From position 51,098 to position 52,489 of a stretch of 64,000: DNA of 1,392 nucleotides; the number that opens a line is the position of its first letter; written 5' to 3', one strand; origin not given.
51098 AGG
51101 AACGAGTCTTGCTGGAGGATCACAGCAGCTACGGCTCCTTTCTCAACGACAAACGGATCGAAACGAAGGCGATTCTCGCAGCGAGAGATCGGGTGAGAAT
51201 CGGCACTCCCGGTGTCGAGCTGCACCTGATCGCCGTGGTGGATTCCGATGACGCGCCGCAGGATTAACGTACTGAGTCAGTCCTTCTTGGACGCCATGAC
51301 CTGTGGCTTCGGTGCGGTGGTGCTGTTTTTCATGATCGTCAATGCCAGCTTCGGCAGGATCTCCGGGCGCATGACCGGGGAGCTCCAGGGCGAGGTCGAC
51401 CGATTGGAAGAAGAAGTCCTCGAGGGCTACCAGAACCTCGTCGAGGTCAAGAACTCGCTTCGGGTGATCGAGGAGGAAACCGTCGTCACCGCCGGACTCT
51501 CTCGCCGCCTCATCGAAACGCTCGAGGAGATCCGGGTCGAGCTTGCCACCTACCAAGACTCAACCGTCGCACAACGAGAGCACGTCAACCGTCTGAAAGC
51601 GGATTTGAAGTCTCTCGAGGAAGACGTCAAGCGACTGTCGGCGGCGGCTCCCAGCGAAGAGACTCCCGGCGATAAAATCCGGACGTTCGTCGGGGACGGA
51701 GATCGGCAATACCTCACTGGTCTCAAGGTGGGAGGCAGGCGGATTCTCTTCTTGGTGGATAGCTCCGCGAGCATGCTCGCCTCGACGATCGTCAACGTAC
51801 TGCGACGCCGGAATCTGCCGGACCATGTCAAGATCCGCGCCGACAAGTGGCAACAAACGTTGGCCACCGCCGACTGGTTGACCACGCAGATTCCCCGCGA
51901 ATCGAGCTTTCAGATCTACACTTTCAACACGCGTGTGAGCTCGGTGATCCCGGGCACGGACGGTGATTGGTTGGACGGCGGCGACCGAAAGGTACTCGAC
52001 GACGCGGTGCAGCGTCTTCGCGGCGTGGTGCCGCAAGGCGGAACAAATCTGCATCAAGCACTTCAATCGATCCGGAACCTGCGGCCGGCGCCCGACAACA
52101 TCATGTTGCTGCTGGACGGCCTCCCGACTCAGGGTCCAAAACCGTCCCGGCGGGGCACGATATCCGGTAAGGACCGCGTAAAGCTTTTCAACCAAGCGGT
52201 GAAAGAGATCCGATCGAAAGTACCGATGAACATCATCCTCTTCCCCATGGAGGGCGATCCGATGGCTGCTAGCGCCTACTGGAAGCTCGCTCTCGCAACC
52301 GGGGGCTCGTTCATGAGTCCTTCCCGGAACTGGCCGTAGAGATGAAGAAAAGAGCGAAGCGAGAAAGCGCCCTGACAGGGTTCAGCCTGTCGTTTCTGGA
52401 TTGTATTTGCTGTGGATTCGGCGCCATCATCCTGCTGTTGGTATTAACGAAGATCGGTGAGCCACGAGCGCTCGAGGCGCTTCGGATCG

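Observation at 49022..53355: MotA/ExbB-like channel with no canonical partner; two vWA proteins carry ExbD/TolR-like Asp-containing anchors instead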

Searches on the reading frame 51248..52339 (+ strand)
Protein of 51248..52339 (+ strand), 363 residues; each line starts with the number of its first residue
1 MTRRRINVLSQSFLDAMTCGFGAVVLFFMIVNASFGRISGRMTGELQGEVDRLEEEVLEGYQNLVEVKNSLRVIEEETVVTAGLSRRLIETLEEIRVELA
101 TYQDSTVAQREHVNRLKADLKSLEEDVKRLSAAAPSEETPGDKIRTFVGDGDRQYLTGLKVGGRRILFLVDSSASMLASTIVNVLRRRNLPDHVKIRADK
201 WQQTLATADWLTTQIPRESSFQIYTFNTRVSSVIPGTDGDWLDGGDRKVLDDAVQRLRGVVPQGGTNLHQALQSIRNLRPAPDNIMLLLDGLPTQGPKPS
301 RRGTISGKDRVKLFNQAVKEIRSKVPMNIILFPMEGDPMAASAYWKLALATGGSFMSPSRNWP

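Call 3: search_protein_families(library=pfam, proteins=[window:51248-52339:+], max_evalue=0.1)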
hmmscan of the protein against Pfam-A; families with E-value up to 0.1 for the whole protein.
window:51248-52339:+ (363 aa): 8 families
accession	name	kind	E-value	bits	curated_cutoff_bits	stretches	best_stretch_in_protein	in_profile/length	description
PF13519.12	VWA_2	-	3.2e-07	31.4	27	1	166-291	1-106/107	von Willebrand factor type A domain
PF13768.12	VWA_3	-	4.7e-07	30.4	27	1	214-295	30-110/155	von Willebrand factor type A domain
PF00092.34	VWA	-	3.2e-05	24.7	23.8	1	166-330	2-150/174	von Willebrand factor type A domain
PF07715.20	Plug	-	0.017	16.1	23.9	1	250-300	25-70/107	TonB-dependent Receptor Plug Domain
PF06818.20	Fez1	-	0.04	14.8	34.4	1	45-136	21-112/199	Fez1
PF10392.15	COG5_N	-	0.049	14.3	31.2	0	44-76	82-114/132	Conserved oligomeric Golgi complex subunit 5, N-terminal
PF20237.3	DUF6594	-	0.054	13.8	30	1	34-118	19-99/238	Family of unknown function (DUF6594)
PF08656.15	DASH_Dad3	-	0.072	13.6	23.1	0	51-95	2-47/76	DASH complex subunit Dad3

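Call 4: search_protein_families(library=ncbifam, proteins=[window:51248-52339:+], max_evalue=0.1)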
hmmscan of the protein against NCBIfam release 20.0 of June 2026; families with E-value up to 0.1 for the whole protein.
window:51248-52339:+ (363 aa): 3 families
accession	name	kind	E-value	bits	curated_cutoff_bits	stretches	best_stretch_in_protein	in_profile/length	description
NF045487.1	ASRP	equivalog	0.0013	17.5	300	1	45-136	153-243/593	archaea-specific SMC-related protein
TIGR02169.1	SMC_prok_A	equivalog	0.0023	15.7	729.4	1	45-132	404-780/1165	chromosome segregation protein SMC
TIGR02168.1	SMC_prok_B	equivalog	0.0072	14.1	567.35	1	46-134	272-360/1181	chromosome segregation protein SMC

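Call 5: search_protein_families(library=padloc, proteins=[window:51248-52339:+], max_evalue=0.01)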
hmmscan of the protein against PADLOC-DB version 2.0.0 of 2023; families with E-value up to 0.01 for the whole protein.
window:51248-52339:+ (363 aa): 2 families
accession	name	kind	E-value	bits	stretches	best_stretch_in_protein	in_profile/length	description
PDLC03863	LmuB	-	0.0059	13.3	1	62-133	335-406/610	-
PDLC03868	LmuB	-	0.0079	12.5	0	43-133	392-481/1035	-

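Call 7: find_homologous_proteins(query=window:51248-52339:+, max_evalue=0.001)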
Query window:51248-52339:+ (363 aa): 6392 proteins with E <= 0.001 among 8000 candidates; the best 120 are listed.
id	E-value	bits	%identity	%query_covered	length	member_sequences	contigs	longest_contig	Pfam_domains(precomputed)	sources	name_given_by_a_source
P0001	8.6e-232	786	99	100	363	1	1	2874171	PF13768.13,PF13519.13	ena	-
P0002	1.2e-220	750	93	100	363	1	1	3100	PF13768.13,PF13519.13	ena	-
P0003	1.5e-220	749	93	100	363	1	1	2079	PF13768.13,PF13519.13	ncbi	ncbi:MAG: VWA domain-containing protein [Vicinamibacteria bacterium]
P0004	8.0e-218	740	92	100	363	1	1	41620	PF13768.13,PF13519.13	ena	-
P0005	8.3e-217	737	91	100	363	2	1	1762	PF13768.13,PF13519.13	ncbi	-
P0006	2.8e-216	735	91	100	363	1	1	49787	PF13768.13,PF13519.13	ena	-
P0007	1.2e-215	733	90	100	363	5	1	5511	PF13768.13,PF13519.13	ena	-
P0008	1.7e-214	729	90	100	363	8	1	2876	PF13768.13,PF13519.13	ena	-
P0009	2.9e-214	729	90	100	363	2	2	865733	PF13768.13,PF13519.13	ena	-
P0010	1.1e-213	727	90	100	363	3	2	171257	PF13768.13,PF13519.13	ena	-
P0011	6.3e-201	685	84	99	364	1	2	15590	PF13519.13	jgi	jgi:hypothetical protein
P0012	2.1e-200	683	82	100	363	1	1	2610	PF13768.13,PF00092.35,PF13519.13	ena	-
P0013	1.4e-198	677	81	100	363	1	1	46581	PF13768.13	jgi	jgi:hypothetical protein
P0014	1.0e-197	674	81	100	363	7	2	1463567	PF13768.13,PF13519.13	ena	-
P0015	1.9e-193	660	80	100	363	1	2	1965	PF13768.13,PF13519.13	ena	-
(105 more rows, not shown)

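Call 19: search_protein_representatives(protein=window:51248-52339:+)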
Query: 363 residues. Proteins with E-value up to 0.001 (for the whole library): 1350; up to 1e-10: 837; up to 1e-30: 327. The best 150 are listed.
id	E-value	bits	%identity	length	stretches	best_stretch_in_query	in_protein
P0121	4.5e-115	400.8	52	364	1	3-363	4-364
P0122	8.7e-112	390.0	51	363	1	1-363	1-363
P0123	7.2e-109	380.4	50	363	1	1-363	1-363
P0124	8.1e-108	377.0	49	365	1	3-363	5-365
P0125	1.9e-103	362.6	47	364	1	1-363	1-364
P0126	4.2e-103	361.5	47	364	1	1-363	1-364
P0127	5.1e-103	361.2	43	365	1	3-363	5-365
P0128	1.1e-100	353.6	57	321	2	185-363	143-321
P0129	1.4e-100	353.2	44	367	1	2-363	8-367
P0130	1.5e-100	353.1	45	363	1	3-363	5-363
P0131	1.9e-100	352.7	48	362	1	3-363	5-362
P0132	3.9e-100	351.7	47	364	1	3-363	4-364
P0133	6.4e-99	347.7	47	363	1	1-363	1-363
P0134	4.7e-96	338.3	46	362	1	3-363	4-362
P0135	3.2e-95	335.6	45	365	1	3-363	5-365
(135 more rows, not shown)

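Call 24: find_related_loci(query=A1, collection=genome_contigs, flank=8000)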
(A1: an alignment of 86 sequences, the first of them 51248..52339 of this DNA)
Query A1 (363 aa) in genome_contigs; peptide patterns used: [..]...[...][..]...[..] (x = any residue, [..] = any of these).
599 stretches matched a pattern (row limit reached: there are more); 591 encode a relative of the query (tblastn E <= 1e-3); the best 80 are kept; 80 distinct loci.
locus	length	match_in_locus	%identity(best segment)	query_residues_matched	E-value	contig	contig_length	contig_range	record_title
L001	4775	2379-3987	81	1-363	0e+0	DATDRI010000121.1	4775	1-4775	MAG TPA_asm: Vicinamibacteria bacterium isolate SMAG_U7973 k141_1993358, whole genome shotgun sequence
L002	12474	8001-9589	63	1-363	7e-155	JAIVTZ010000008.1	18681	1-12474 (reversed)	MAG: Deltaproteobacteria bacterium isolate HYP3_US_05_8 NODE_35_length_18681_cov_1.227498, whole genome shotgun sequence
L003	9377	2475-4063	61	1-363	2e-148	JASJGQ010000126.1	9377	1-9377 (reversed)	MAG: Acidobacteriota bacterium isolate ChS5.bin.55 ChesSed_k141_2074772, whole genome shotgun sequence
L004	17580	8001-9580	58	3-363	3e-142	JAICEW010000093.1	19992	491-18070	MAG: Vicinamibacteria bacterium isolate BD_ISSM_2_bin.32 k141_2687138_length_19992_cov_10.7247, whole genome shotgun seq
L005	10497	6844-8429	54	1-363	2e-135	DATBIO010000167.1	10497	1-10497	MAG TPA_asm: Vicinamibacteria bacterium isolate SMAG_U3896 k141_2176762, whole genome shotgun sequence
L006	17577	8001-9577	54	3-363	5e-133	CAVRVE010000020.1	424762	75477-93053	MAG: uncultured Acidobacteriota bacterium isolate MFD02242.bin.2.9 genome assembly, contig: contig_3114, whole genome sh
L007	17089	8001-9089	54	1-363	5e-130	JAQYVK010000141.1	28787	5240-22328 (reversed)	MAG: Desulfatiglandales bacterium isolate SG_15_bin78 SG_15_bin.78.orig_15_c_000000159162, whole genome shotgun sequence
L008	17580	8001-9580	52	2-363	2e-127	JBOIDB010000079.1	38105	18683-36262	MAG: Gammaproteobacteria bacterium isolate M3-S_metawrap_bin.76 k127_3757973, whole genome shotgun sequence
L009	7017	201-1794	51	2-363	2e-126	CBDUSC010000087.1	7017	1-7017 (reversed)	MAG TPA_asm: uncultured bacterium isolate SRR21487741_binner13_Refined_76 genome assembly, contig: ERZ25074850.6061, who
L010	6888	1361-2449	52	1-363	2e-126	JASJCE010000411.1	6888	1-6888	MAG: Desulfobacterales bacterium isolate MO_140.B15 MO_140.c_6152, whole genome shotgun sequence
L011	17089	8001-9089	52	1-363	8e-126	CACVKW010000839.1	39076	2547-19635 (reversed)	Olavius sp. associated proteobacterium Delta 1 isolate mag2:49deedb4-927c-43a8-ad40-04e63e16f3c8 genome assembly, contig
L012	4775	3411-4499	52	1-363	6e-127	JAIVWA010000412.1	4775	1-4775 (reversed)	MAG: Gammaproteobacteria bacterium isolate HYP3_UM_18 NODE_3207_length_4775_cov_0.878442, whole genome shotgun sequence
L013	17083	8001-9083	52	3-363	5e-125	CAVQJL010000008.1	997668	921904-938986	MAG: uncultured Gammaproteobacteria bacterium isolate MFD09779.bin.2.255 genome assembly, contig: contig_3939, whole gen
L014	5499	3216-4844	50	1-363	1e-125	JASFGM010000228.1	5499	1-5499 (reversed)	MAG: Desulfobacterales bacterium isolate D0606U12remetaG_Bin_122 D0606U12remetaG_FD_scaffold_3142_c1, whole genome shotg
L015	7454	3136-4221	51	1-363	1e-124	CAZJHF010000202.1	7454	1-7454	MAG TPA_asm: uncultured Desulfobacterales bacterium isolate binchicken_co388_108 genome assembly, contig: NODE_4058_leng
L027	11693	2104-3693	51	3-363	3e-120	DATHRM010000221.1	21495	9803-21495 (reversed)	MAG TPA_asm: Woeseiaceae bacterium isolate SMAG_U16025 k141_496477, whole genome shotgun sequence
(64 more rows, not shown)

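Call 49: search_solved_structures(query=A1, max_evalue=0.1, show_alignments=1)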
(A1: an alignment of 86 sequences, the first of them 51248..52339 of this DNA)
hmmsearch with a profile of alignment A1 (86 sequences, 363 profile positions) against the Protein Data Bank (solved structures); distinct sequences matched with E-value up to 0.1: 79 (the best 60 are shown).
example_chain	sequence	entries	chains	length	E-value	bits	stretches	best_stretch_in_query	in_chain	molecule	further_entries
8qox_B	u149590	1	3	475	0.00027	23.2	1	45-137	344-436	Conserved membrane protein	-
8s05_A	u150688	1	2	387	0.00027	23.1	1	211-297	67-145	Conserved protein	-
5xg2_A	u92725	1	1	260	0.00038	22.7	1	34-132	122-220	Chromosome partition protein Smc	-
9c4f_I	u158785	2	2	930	0.00059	22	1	200-302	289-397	Inter-alpha-trypsin inhibitor heavy chain H4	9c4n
8hd0_E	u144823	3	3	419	0.00066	21.9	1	60-160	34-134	Murein hydrolase activator EnvC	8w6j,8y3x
4rsi_B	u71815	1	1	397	0.0018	20.5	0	40-132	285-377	Structural maintenance of chromosomes protein 4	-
9rgy_A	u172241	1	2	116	0.0019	20.4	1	46-134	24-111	sc-apCC3-CW-0NTT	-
6gao_A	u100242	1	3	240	0.0022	20.1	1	47-138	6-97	Outer capsid protein sigma-1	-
8p4y_A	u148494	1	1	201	0.0028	19.8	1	50-136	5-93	Protein origami triangle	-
6gaj_A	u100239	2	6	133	0.0032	19.6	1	45-134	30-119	Outer capsid protein sigma-1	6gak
4zry_B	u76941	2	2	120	0.0038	19.4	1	43-137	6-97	Keratin, type II cytoskeletal 1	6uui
6tpi_A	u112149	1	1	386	0.0047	19.1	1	62-160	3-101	Murein hydrolase activator EnvC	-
6pfp_A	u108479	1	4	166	0.0051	19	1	48-130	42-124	Myosin-7 fused to GP7 and EB1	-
5h07_D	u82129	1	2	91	0.0053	18.9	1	48-128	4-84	TNFAIP3-interacting protein 2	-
7jg5_b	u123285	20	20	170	0.0058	18.8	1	23-135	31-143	ATP synthase subunit b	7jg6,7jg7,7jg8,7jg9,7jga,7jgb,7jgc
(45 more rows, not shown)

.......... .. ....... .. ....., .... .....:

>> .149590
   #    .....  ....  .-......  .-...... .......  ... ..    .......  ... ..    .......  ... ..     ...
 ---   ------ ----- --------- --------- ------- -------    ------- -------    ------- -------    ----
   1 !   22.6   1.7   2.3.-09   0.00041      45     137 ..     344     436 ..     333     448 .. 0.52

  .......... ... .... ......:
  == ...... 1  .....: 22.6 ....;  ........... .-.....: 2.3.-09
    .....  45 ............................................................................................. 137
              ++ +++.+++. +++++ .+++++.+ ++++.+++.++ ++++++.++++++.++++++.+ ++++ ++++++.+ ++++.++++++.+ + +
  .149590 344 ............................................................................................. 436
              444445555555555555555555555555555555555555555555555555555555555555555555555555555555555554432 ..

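Call 54: search_protein_families(library=pfam, proteins=[L008:10103-10834:+, L013:10613-12463:-, L027:4338-5063:+, L010:3947-4330:-], max_evalue=0.01)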
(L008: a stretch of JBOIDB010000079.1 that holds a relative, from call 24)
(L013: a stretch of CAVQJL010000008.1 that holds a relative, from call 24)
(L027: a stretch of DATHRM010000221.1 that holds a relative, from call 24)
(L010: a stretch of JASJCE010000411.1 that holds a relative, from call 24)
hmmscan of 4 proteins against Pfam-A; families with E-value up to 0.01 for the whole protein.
L008:10103-10834:+ (243 aa): 0 families

L013:10613-12463:- (616 aa): 8 families
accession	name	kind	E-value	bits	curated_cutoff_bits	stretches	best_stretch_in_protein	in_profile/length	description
PF13424.12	TPR_12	-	4.7e-10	40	30.1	1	136-205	6-76/77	Tetratricopeptide repeat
PF00515.34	TPR_1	-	3e-08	33.6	27.8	1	174-205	1-32/34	Tetratricopeptide repeat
PF24885.1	TPR_NPHP3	-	8.1e-05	22.6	100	1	124-209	137-218/239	Nephrocystin-3 TPR domain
PF17874.7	TPR_MalT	-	0.00012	21.9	45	1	103-247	53-192/336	MalT-like TPR region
PF12968.13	DUF3856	-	0.00015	22.2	27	1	144-254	21-138/143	Domain of Unknown Function (DUF3856)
PF07719.23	TPR_2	-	0.0002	21.6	27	0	174-205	1-32/34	Tetratricopeptide repeat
PF13432.12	TPR_16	-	0.001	19.9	32.7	1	94-160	1-59/65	Tetratricopeptide repeat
PF13181.12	TPR_8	-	0.0038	17.7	25.7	0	174-205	1-32/34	Tetratricopeptide repeat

L027:4338-5063:+ (241 aa): 8 families
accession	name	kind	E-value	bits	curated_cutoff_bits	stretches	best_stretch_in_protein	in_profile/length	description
PF00691.25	OmpA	-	2.6e-13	50.5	27.2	1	129-213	1-87/98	OmpA family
PF04306.18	DUF456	-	7.7e-06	26.7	29.4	1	8-76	42-110/139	Protein of unknown function (DUF456)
PF13488.11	Gly-zipper_Omp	-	0.00013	22.2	25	1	31-60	5-35/46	Glycine zipper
PF20721.2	C19orf12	-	0.0012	19.1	30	1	25-67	41-83/163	C19orf12-like protein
PF13441.11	Gly-zipper_YMGG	-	0.0021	18.2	28.9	1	31-60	9-39/45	YMGG-like Gly-zipper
PF11559.13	ADIP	-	0.0042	17.6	34.3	0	63-107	68-112/151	Afadin- and alpha -actinin-Binding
PF13094.11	CENP-Q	-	0.0045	17.6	28.5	1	62-110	23-71/162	CENP-Q, a CENPA-CAD centromere complex subunit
PF05359.17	DUF748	-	0.0074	14.8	50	0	129-178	882-932/1037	Domain of Unknown Function (DUF748)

L010:3947-4330:- (127 aa): 1 family
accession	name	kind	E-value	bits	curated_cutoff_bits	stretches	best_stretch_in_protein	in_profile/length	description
PF07238.19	PilZ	-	0.00066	20.4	22.5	1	9-118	1-100/102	PilZ domain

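Call 68: predict_structure(alignment_id=A6)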
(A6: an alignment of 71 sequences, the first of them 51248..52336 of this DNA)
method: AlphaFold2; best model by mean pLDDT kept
length: 363 residues; sequences in the alignment: 71
mean_pLDDT: 75.2   pTM: 0.58
mean pLDDT of the five models: 75.2, 73.8, 72.2, 69.9, 67.0
residues with pLDDT >= 90: 140; 70-90: 81; 50-70: 86; < 50: 56
segments of 3 or more residues with pLDDT < 50: 1-10, 36-48, 102-105, 132-156
pLDDT, mean of each block of 10 residues (from residue 1): 40 57 71 51 45 60 65 64 60 62 49 68 66 39 37 52 90 93 89 93 94 89 95 92 92 95 94 91 95 88 83 93 87 88 93 88 70
secondary structure, 60 per line:
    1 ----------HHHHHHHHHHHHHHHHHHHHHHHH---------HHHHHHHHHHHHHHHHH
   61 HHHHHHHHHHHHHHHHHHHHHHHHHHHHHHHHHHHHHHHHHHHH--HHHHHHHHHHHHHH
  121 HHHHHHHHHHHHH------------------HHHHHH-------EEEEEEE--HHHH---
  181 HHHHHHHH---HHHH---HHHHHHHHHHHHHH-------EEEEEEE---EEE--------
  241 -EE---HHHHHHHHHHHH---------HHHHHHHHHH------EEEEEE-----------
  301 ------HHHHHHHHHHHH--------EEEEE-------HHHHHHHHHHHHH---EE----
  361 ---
elements in order: H11-34 H44-104 H107-133 H152-157 E165-171 H174-177 H181-188 H192-195 H199-212 E220-226 E230-232 H247-258 H268-277 E284-289 H307-318 E327-331 H339-351
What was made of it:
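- Checked: Its AlphaFold2 model has a TM helix at 11-34, a helix at 44-133, and a domain at 160-363 with pLDDT about 90 (call 68).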

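Call 72: fold_search(model_id=the predicted structure, library=pdb)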
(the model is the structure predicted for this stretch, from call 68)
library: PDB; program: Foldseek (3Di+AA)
matches with E <= 10: 987; with E <= 0.001: 142
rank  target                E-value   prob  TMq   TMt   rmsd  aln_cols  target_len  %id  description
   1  8byq_4                3.2e-07  1.00  0.32  0.31   6.3       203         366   16  RNA polymerase II pre-initiation complex with the proximal +1 nucleosome (PIC-Nuc10W) (released 2023-05-03)
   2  6pyo_B                4.1e-07  1.00  0.30  0.62   5.9       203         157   23  Calcium Activated Chloride Channel Regulator 1 (CLCA1) VWA Domain (released 2020-01-29)
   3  6fpy_A                4.4e-07  1.00  0.36  0.23   4.6       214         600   17  Inter-alpha-inhibitor heavy chain 1, wild type (released 2019-02-27)
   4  6fpy_B                5.3e-07  1.00  0.36  0.23   4.5       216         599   17  Inter-alpha-inhibitor heavy chain 1, wild type (released 2019-02-27)
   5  9c4f_I                6.7e-07  1.00  0.35  0.61   4.5       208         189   19  Infectious B19V capsid (released 2024-10-16)
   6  4fx5                  9.7e-07  1.00  0.37  0.32   4.2       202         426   15  von Willebrand factor type A from Catenulispora acidiphila (released 2012-07-18)
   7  6fpz_A                1.1e-06  1.00  0.35  0.22   4.8       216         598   15  Inter-alpha-inhibitor heavy chain 1, D298A (released 2019-02-27)
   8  3ibs_B                1.9e-06  1.00  0.34  0.58   6.4       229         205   14  Crystal structure of conserved hypothetical protein BatB from Bacteroides thetaiotaomicron (released 2009-08-25)
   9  7n1o                  2.3e-06  1.00  0.26  0.35   6.9       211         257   15  The von Willebrand factor A domain of human capillary morphogenesis gene II, flexibly fused to the 1TEL crystallization  (released 2021-06-09)
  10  3ibs_A                2.6e-06  1.00  0.32  0.53   7.6       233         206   14  Crystal structure of conserved hypothetical protein BatB from Bacteroides thetaiotaomicron (released 2009-08-25)
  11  8jtk_B                2.7e-06  1.00  0.36  0.63   4.7       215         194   15  Structure of AYWB phytoplasma SAP05 recognizing AtRpn10 (released 2023-07-19)
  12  3n2n_A                2.9e-06  1.00  0.34  0.61   4.4       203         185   16  The Crystal Structure of Tumor Endothelial Marker 8 (TEM8) extracellular domain (released 2011-01-05)
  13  6pyo_A                3.7e-06  1.00  0.31  0.64   6.2       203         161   20  Calcium Activated Chloride Channel Regulator 1 (CLCA1) VWA Domain (released 2020-01-29)
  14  4jdu                  3.7e-06  1.00  0.31  0.52   8.0       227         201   13  The crystal structure of an aerotolerance-related membrane protein from Bacteroides fragilis NCTC 9343 with multiple mut (released 2013-03-27)
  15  1t6b_Y                4.0e-06  1.00  0.35  0.70   4.0       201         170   14  Crystal structure of B. anthracis Protective Antigen complexed with human Anthrax toxin receptor (released 2004-07-20)
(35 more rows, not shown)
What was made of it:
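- On ExbD/TolR (PF02472) and MotB: Genes 8 and 9 carry a helical stalk and a vWA domain instead (calls 3, 68, 72).
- Checked: The best Foldseek PDB matches to that domain are all vWA domains (call 72).
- AF2 gives a TM helix, a 90-residue helix and a confident vWA domain (call 68), and Foldseek finds vWA domains (call 72).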

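Call 82: find_related_loci(query=A1, collection=viral_contigs, flank=5000)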
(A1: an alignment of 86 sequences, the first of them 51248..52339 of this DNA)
Query A1 (363 aa) in viral_contigs; peptide patterns used: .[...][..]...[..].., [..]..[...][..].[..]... (x = any residue, [..] = any of these).
36 stretches matched a pattern, but none encodes a relative of the query by tblastn (E <= 1e-3).
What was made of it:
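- No relative was found in 2.9 million viral contigs (call 82).
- Tried and rejected: No relatives were found in viral contigs (call 82).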
